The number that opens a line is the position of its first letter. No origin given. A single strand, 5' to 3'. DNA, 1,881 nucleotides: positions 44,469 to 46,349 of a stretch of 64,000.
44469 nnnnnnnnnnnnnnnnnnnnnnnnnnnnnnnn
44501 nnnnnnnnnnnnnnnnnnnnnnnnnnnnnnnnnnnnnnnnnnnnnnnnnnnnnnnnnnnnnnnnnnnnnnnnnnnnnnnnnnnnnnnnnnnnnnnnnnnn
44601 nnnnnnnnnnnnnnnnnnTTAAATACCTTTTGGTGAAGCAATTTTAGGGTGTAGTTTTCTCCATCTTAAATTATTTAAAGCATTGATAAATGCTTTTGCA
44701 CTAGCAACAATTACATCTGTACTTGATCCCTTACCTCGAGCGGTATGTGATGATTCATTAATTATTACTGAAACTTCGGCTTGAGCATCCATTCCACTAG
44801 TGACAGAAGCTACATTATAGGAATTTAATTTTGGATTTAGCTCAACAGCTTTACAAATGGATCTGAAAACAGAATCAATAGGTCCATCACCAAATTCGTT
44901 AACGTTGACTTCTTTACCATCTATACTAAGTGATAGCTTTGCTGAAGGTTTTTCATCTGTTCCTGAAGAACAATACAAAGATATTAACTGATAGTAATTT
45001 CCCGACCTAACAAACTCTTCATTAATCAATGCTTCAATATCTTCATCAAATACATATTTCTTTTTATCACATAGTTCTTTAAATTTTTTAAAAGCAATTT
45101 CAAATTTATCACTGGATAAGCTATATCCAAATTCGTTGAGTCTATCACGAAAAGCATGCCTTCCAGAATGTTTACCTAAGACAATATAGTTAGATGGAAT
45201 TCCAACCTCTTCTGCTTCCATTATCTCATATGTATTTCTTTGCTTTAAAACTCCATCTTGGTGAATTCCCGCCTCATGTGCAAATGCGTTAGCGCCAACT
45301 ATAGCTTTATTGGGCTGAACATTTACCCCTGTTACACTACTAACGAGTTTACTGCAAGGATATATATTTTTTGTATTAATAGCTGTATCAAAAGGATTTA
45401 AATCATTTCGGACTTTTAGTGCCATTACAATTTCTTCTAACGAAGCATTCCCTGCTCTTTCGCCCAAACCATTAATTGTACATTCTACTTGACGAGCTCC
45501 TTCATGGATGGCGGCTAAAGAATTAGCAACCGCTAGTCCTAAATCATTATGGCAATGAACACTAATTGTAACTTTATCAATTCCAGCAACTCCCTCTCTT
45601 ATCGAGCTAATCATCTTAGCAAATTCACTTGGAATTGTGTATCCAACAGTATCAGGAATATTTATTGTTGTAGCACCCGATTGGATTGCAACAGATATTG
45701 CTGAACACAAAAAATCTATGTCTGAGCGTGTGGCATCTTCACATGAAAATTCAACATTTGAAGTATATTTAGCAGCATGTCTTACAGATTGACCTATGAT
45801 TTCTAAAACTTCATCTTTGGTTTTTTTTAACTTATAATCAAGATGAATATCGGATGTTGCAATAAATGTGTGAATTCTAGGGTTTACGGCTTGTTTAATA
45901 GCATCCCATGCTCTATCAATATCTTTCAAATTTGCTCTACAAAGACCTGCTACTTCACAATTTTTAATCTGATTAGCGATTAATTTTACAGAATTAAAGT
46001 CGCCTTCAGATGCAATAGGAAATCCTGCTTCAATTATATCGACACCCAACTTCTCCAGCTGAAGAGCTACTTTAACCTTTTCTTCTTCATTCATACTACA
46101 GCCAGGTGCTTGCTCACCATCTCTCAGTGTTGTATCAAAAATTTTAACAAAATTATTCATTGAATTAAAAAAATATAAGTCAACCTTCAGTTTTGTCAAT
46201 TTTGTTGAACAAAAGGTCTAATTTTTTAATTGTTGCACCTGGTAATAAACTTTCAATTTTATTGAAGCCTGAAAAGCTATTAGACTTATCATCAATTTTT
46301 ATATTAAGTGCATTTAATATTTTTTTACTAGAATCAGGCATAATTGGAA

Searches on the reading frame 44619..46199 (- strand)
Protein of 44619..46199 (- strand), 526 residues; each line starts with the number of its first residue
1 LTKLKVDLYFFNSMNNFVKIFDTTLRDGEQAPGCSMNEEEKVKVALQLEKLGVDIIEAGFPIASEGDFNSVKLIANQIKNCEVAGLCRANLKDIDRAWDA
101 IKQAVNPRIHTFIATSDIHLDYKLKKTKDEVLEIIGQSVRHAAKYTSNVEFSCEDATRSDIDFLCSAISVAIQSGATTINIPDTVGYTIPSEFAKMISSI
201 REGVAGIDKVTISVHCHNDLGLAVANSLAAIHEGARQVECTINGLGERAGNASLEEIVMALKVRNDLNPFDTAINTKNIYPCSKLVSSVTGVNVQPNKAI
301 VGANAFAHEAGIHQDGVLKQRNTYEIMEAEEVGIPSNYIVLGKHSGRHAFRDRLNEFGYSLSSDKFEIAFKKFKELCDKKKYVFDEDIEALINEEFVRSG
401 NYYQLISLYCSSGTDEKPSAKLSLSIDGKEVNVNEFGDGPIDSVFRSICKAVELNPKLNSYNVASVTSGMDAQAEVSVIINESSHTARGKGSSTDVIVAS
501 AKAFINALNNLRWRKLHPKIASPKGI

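Call 3: search_protein_families(library=pfam, proteins=[window:44619-46199:-], max_evalue=0.01)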
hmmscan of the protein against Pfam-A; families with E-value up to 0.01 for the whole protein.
window:44619-46199:- (526 aa): 3 families
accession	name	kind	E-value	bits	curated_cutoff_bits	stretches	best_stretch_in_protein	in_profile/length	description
PF00682.25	HMGL-like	-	3.7e-94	315.4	29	1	18-286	2-260/260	HMGL-like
PF08502.15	LeuA_dimer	-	1.5e-32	112.7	24.9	1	383-511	2-130/131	LeuA allosteric (dimerisation) domain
PF22617.1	HCS_D2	-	5.2e-30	104.1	27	1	300-381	1-82/82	Homocitrate synthase post-HMGL domain-like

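Call 4: search_protein_families(library=ncbifam, proteins=[window:44619-46199:-], max_evalue=0.01)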
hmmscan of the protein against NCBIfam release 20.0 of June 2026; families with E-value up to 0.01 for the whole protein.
window:44619-46199:- (526 aa): 28 families (the best 25 are shown)
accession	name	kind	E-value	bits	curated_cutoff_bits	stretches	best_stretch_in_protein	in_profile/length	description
NF002086.0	PRK00915.1-3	equivalog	6.8e-236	783.7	532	1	14-514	3-504/516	2-isopropylmalate synthase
NF002087.0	PRK00915.1-4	equivalog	7.7e-228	757.2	729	1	14-515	3-506/516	2-isopropylmalate synthase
TIGR00973.1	leuA_bact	equivalog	1e-216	720.2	598.7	1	18-509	2-494/494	2-isopropylmalate synthase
NF002088.0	PRK00915.1-5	equivalog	4e-200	665.7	697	1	18-513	4-500/514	2-isopropylmalate synthase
NF002084.0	PRK00915.1-1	equivalog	9e-186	618.4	748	1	14-511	1-499/523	2-isopropylmalate synthase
NF002085.0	PRK00915.1-2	subfamily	7e-155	516.6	517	1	14-512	10-500/504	2-isopropylmalate synthase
TIGR02090.1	LEU1_arch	subfamily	1.1e-132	442.5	484.75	1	18-392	1-363/363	isopropylmalate/citramalate/homocitrate synthases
NF041069.1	IPMS_Sufob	equivalog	2.1e-127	425.4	600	1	18-393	1-366/371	isopropylmalate synthase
TIGR02660.1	nifV_homocitr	equivalog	9.8e-96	321.2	462.9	1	18-390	2-363/365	homocitrate synthase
TIGR02146.1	LysS_fung_arch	equivalog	6.1e-86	288.8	413.55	1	20-374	1-343/344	homocitrate synthase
NF042434.1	IPMS_Lepto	equivalog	1.6e-79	267.6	500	1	17-380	5-373/374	2-isopropylmalate synthase LeuA2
TIGR00977.1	citramal_synth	equivalog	1.4e-70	238.1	450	1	18-509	2-514/526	citramalate synthase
NF042433.1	CitmalDyn_Leptosp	equivalog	1.6e-57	195.2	950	1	15-501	5-500/514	(R)-citramalate synthase CimA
NF002991.1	PRK03739.1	subfamily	1.2e-51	176.1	455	2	23-324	32-345/550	2-isopropylmalate synthase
TIGR00970.1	leuA_yeast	equivalog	3.7e-41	141.3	697.4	2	21-327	30-351/564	2-isopropylmalate synthase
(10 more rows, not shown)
